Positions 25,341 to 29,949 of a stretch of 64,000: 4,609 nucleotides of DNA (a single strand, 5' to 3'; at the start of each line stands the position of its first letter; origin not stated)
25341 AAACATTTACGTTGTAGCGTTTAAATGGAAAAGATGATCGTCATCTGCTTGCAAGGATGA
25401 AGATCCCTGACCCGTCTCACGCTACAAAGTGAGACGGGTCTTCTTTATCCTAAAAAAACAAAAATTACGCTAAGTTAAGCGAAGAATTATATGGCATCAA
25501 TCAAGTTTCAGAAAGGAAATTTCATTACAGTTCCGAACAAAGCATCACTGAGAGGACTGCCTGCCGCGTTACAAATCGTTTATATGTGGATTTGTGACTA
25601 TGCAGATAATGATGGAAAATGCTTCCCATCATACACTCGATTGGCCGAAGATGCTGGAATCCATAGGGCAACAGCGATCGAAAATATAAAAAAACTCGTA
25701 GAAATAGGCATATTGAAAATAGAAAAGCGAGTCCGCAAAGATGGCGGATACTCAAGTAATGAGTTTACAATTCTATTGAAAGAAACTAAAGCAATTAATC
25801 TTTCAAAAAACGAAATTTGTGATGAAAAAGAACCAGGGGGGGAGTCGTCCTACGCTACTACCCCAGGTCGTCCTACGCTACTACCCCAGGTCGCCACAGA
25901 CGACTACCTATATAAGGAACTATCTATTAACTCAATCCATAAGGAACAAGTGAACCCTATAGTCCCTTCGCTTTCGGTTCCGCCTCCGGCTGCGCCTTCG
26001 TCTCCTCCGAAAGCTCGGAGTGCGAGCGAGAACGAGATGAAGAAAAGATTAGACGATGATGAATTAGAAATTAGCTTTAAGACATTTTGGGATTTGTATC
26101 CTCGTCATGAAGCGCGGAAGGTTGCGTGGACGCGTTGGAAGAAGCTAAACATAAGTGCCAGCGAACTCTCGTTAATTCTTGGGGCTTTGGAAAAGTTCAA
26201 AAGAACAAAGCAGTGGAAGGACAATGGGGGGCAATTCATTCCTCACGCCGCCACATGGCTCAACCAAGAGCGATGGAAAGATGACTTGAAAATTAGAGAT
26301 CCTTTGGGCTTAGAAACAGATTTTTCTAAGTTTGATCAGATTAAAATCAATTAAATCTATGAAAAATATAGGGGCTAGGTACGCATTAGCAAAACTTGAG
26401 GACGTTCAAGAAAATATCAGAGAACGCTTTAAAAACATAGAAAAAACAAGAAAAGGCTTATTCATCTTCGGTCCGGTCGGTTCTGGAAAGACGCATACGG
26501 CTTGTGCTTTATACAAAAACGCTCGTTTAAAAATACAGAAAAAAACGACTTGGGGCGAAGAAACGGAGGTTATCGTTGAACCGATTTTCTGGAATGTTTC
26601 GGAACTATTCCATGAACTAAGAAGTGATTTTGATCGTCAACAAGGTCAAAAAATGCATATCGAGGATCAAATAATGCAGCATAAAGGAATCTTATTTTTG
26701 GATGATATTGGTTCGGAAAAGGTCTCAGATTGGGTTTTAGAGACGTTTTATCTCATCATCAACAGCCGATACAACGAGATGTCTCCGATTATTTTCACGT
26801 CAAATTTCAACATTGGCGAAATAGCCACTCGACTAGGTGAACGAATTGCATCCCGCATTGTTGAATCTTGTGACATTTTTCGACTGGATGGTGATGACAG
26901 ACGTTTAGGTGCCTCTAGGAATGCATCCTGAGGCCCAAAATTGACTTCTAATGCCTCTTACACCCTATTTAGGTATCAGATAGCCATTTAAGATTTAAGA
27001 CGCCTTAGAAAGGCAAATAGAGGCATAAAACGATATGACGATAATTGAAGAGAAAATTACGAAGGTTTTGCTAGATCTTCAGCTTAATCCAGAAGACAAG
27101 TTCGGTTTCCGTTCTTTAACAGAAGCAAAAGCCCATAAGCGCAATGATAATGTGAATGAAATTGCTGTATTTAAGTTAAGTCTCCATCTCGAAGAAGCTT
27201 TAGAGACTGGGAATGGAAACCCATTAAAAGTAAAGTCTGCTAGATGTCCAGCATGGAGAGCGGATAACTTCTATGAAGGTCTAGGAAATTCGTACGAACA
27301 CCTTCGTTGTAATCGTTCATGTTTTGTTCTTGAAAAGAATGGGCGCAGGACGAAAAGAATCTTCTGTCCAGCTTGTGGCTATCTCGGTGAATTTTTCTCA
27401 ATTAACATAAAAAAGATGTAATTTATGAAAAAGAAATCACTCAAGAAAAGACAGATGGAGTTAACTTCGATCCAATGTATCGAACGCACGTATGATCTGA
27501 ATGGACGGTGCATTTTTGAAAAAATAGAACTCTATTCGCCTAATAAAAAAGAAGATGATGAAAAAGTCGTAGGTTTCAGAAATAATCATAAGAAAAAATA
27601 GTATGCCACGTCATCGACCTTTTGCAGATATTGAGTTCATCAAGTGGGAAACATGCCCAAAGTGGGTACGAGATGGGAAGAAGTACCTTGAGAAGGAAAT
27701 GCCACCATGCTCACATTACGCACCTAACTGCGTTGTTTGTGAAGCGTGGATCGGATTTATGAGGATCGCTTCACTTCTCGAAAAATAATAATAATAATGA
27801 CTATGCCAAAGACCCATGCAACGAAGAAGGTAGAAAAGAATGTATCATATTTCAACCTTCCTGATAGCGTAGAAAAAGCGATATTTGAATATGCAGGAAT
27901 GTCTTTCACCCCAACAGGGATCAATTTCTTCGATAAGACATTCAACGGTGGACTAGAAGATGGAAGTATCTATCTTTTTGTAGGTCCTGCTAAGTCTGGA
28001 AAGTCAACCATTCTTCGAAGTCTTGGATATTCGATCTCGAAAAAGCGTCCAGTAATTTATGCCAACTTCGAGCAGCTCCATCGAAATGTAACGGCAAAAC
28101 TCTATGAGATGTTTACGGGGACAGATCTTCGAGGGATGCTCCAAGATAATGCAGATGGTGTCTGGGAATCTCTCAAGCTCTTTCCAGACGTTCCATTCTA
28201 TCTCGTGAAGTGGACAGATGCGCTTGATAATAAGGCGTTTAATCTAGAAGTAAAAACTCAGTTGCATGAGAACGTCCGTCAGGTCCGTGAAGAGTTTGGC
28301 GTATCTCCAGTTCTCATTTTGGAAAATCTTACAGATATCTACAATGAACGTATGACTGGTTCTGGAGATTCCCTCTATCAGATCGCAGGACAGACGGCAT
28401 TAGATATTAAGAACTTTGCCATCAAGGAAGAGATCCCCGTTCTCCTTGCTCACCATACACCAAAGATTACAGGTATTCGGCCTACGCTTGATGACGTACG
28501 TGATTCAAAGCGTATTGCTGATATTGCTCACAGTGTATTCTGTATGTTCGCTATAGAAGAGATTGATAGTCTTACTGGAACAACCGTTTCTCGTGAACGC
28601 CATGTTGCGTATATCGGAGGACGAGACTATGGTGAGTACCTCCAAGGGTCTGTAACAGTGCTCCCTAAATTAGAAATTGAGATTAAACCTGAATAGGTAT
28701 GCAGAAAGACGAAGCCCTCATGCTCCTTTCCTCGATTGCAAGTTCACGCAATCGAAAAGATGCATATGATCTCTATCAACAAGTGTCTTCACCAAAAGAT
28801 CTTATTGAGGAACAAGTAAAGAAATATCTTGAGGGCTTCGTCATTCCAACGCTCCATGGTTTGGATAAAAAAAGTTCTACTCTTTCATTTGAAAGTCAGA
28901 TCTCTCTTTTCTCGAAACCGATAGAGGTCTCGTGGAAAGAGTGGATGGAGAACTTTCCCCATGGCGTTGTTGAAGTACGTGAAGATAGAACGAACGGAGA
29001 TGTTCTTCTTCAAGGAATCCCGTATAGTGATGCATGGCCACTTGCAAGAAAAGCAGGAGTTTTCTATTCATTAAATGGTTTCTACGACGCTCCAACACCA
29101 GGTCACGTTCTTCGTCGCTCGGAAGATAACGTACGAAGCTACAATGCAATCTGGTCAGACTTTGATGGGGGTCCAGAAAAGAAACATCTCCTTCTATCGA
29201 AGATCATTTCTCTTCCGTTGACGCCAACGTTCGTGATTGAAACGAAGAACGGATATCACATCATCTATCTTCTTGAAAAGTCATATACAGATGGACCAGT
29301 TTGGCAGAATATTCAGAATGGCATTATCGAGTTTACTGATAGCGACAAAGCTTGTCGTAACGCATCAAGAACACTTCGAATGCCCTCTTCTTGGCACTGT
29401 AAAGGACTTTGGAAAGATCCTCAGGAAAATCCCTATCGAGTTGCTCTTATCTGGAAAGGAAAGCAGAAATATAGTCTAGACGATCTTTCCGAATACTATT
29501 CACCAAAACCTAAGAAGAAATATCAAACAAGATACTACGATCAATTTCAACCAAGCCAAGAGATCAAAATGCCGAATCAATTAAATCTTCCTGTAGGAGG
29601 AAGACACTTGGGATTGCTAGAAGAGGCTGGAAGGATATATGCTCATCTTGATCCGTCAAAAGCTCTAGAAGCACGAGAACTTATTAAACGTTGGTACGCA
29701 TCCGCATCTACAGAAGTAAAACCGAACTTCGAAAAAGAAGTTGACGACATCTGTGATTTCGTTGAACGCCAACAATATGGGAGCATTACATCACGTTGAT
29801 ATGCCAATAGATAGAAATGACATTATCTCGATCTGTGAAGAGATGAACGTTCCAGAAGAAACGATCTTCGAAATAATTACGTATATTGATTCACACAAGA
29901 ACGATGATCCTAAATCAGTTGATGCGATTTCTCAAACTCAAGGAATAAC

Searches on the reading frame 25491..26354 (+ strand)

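Call 95: search_protein_families(library=pfam, proteins=[window:25491-26354:+], max_evalue=0.001)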
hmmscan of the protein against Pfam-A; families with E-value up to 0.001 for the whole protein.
window:25491-26354:+ (287 aa): 2 families
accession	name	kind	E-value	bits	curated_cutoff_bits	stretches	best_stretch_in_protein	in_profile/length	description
PF13730.12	HTH_36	-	1.3e-16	60.5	25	1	22-75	2-55/55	Helix-turn-helix domain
PF21984.2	DnaD_N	-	2.8e-06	27.9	27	1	39-88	29-78/101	DnaD N-terminal domain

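Call 96: search_protein_families(library=phrogs, proteins=[window:25491-26354:+], max_evalue=0.00001)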
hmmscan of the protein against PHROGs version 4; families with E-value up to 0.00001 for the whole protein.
window:25491-26354:+ (287 aa): 15 families
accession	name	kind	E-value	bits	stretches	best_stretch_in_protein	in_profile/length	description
phrog_270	-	DNA, RNA and nucleotide metabolism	2.9e-41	143.1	1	3-267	24-251/383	replication initiation protein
phrog_9474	-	DNA, RNA and nucleotide metabolism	5.8e-17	63.1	1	180-268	164-251/288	replication initiation protein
phrog_9327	-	DNA, RNA and nucleotide metabolism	1.6e-12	48.6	1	181-265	159-241/276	primosomal protein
phrog_1347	-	unknown function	4.9e-12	46.3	1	194-264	275-345/417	-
phrog_391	-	DNA, RNA and nucleotide metabolism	1.2e-11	45.8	1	22-186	14-170/298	replication initiation O-like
phrog_678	-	DNA, RNA and nucleotide metabolism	1.2e-11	45.7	1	32-201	80-233/346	replication initiation O-like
phrog_1032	-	DNA, RNA and nucleotide metabolism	1.4e-11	45.9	1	26-108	18-105/281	replication initiation protein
phrog_8540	-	DNA, RNA and nucleotide metabolism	5.2e-11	44.1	1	28-116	20-106/196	replication initiation O-like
phrog_4617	-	DNA, RNA and nucleotide metabolism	1.3e-10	42.3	1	28-103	20-95/223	replication initiation protein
phrog_345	-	DNA, RNA and nucleotide metabolism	1.4e-09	39.1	1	25-203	46-209/297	replication initiation O-like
phrog_428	-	DNA, RNA and nucleotide metabolism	2.9e-09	37.6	1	7-100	86-186/455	replication initiation protein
phrog_8102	-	DNA, RNA and nucleotide metabolism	4e-09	37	1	28-115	37-126/337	replication initiation protein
phrog_35156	-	unknown function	1.7e-06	29.1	1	193-265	84-152/154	-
phrog_186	-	DNA, RNA and nucleotide metabolism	6.5e-06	27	0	26-116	42-131/308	DnaD-like helicase loader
phrog_12720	-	DNA, RNA and nucleotide metabolism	8e-06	26.9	0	30-72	34-76/117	DNA binding protein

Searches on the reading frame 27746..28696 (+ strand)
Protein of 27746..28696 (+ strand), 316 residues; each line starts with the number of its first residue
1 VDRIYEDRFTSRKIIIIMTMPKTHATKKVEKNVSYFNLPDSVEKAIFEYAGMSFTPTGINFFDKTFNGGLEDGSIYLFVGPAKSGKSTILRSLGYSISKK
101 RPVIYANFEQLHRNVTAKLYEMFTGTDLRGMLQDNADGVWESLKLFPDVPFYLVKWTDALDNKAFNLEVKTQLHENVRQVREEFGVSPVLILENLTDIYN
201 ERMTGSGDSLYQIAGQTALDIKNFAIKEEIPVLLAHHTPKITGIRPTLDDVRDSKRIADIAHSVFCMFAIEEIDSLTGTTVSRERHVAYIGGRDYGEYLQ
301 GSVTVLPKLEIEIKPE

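Call 95: search_protein_families(library=pfam, proteins=[window:27746-28696:+], max_evalue=0.001)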
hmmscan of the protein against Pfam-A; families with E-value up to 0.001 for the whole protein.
window:27746-28696:+ (316 aa): 3 families
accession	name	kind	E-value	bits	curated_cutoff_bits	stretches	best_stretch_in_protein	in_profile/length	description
PF06745.19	ATPase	-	3.8e-06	26.9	26.6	1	56-119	2-67/231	KaiC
PF13481.12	AAA_25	-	6.4e-06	26.4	27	1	67-240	27-192/195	AAA domain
PF25199.1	nSTAND_NTPase5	-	0.00031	21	34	0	73-139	41-108/145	Novel STAND NTPase 5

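Call 96: search_protein_families(library=phrogs, proteins=[window:27746-28696:+], max_evalue=0.00001)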
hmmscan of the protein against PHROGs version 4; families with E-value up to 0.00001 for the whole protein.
window:27746-28696:+ (316 aa): 2 families
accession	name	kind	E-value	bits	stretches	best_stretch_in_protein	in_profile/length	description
phrog_19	-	DNA, RNA and nucleotide metabolism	1.5e-18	68.1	1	40-272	317-542/621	DnaB-like replicative helicase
phrog_239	-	DNA, RNA and nucleotide metabolism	4.4e-13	50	1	37-267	325-553/801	DNA primase/helicase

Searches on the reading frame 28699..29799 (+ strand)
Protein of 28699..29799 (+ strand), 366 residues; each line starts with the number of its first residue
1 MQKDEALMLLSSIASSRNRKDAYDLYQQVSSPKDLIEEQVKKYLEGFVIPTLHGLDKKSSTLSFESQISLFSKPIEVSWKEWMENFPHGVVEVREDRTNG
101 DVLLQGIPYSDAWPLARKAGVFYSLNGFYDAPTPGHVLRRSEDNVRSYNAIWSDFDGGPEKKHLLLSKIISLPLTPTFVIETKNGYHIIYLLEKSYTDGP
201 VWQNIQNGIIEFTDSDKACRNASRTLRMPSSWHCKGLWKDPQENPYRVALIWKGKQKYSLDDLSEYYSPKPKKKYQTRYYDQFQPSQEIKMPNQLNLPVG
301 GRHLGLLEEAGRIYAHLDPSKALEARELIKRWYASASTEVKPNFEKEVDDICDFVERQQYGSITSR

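Call 95: search_protein_families(library=pfam, proteins=[window:28699-29799:+], max_evalue=0.001)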
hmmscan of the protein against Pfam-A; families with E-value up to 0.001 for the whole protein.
window:28699-29799:+ (366 aa): 0 families

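Call 96: search_protein_families(library=phrogs, proteins=[window:28699-29799:+], max_evalue=0.00001)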
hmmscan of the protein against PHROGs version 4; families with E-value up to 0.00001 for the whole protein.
window:28699-29799:+ (366 aa): 2 families
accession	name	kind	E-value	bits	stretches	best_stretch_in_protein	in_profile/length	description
phrog_3123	-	unknown function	2.3e-10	40.7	1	131-290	69-216/583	-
phrog_10514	-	DNA, RNA and nucleotide metabolism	9.4e-07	28.4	1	119-268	56-191/750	DNA primase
